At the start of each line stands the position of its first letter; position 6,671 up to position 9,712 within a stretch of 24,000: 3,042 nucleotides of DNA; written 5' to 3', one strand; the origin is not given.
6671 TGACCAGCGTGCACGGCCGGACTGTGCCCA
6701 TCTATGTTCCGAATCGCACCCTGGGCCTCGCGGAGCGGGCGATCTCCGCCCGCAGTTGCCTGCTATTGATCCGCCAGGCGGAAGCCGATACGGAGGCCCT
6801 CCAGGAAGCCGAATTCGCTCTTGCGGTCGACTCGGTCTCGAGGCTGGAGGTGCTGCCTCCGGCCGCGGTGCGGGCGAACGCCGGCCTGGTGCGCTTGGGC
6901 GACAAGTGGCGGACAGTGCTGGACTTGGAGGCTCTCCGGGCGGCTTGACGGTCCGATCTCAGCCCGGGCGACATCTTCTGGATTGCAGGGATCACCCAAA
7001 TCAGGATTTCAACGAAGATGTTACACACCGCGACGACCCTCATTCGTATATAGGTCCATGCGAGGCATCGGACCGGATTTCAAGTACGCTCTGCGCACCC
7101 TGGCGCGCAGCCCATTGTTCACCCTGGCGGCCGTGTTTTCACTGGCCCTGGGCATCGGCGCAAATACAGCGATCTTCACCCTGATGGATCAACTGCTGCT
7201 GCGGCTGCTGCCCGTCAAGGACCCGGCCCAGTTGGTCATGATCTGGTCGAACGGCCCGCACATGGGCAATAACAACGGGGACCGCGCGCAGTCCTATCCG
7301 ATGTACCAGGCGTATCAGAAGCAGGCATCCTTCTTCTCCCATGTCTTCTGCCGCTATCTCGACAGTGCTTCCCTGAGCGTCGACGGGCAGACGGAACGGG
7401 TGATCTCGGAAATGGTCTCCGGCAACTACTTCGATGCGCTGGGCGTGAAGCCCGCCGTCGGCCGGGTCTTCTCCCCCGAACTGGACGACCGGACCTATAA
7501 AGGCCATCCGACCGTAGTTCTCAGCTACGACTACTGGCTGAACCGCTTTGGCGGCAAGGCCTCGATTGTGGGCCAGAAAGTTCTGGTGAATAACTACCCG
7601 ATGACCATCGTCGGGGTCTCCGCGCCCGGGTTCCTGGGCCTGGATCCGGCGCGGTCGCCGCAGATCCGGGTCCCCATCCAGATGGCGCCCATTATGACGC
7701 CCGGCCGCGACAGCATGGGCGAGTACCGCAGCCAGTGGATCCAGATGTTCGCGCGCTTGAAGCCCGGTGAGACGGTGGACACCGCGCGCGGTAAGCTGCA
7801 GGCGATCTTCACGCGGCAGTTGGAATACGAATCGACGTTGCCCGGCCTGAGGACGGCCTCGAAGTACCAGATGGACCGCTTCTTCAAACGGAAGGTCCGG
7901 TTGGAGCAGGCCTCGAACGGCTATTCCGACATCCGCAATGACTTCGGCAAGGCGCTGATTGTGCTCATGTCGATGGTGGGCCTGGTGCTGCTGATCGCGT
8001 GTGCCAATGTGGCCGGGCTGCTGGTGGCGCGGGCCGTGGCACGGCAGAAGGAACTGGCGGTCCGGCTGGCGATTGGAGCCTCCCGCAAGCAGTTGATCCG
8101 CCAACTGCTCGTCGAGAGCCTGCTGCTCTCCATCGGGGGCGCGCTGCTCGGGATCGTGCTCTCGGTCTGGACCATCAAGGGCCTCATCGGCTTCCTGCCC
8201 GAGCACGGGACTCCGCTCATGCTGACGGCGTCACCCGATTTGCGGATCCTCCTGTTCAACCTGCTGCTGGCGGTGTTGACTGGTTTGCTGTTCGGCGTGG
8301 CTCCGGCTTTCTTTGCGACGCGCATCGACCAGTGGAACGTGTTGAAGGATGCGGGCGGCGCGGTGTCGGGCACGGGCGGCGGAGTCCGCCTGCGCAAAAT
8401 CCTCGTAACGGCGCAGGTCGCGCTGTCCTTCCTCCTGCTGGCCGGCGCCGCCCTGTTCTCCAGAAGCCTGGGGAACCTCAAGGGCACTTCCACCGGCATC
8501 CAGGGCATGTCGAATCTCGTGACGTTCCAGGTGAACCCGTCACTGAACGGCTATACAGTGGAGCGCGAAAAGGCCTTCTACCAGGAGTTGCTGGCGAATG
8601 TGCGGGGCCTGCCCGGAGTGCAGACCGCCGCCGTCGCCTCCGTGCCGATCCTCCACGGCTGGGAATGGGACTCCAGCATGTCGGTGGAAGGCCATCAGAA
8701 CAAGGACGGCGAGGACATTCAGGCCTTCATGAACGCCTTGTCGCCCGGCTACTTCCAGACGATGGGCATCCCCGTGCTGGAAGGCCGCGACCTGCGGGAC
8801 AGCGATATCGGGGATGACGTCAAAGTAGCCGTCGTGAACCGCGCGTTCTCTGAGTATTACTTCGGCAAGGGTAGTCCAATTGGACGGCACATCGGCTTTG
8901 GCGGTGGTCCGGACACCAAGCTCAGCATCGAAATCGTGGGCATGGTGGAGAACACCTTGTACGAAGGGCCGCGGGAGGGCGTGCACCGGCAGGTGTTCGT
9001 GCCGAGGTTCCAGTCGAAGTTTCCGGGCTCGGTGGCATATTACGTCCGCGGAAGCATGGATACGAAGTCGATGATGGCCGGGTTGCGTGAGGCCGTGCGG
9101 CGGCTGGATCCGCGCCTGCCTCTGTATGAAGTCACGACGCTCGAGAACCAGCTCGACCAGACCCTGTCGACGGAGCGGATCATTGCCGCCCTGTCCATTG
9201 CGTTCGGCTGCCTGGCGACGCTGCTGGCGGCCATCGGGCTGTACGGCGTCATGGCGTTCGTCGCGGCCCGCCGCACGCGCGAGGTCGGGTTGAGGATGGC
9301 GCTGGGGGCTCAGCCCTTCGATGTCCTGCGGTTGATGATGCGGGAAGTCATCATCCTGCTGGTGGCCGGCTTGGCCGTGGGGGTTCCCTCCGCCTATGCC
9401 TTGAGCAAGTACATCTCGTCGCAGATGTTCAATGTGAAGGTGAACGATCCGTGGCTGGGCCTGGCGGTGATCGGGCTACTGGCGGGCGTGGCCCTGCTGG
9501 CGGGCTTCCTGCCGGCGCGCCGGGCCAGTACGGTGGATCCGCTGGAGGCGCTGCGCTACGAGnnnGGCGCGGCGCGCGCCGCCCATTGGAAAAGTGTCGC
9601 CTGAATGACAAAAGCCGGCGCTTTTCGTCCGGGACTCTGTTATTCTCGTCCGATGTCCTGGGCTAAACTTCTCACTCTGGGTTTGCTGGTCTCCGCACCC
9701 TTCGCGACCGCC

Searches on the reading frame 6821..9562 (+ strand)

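Call 16: search_protein_families(library=pfam, proteins=[window:6821-9562:+], max_evalue=0.001)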
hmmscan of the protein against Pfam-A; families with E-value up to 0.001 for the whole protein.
window:6821-9562:+ (914 aa): 2 families
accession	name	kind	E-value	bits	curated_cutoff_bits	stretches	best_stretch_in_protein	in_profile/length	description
PF12704.14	MacB_PCD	-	7.7e-36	124.8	27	2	101-328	1-206/207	MacB-like periplasmic core domain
PF02687.27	FtsX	-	2.3e-26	92.6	25.5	2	794-906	2-119/120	FtsX-like permease C-terminal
